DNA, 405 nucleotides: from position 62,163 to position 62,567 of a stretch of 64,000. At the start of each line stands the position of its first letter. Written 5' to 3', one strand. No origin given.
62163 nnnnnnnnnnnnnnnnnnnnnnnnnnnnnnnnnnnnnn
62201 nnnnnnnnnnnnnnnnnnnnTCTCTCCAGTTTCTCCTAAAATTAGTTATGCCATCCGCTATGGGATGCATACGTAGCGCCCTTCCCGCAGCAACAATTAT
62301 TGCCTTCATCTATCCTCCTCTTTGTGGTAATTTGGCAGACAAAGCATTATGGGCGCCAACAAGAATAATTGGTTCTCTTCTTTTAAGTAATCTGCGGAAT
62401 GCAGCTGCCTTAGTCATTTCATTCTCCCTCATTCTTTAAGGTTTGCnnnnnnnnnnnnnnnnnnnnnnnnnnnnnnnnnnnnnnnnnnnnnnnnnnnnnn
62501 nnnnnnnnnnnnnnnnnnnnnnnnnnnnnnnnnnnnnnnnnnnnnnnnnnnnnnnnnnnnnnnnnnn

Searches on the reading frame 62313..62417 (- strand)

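Call 110: search_protein_families(library=pfam, proteins=[window:62313-62417:-], max_evalue=10)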
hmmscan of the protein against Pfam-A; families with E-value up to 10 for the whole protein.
window:62313-62417:- (35 aa): 1 family
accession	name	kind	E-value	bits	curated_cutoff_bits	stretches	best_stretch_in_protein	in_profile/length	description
PF13714.12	PEP_mutase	-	0.036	14.1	31.5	1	7-32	1-26/240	Phosphoenolpyruvate phosphomutase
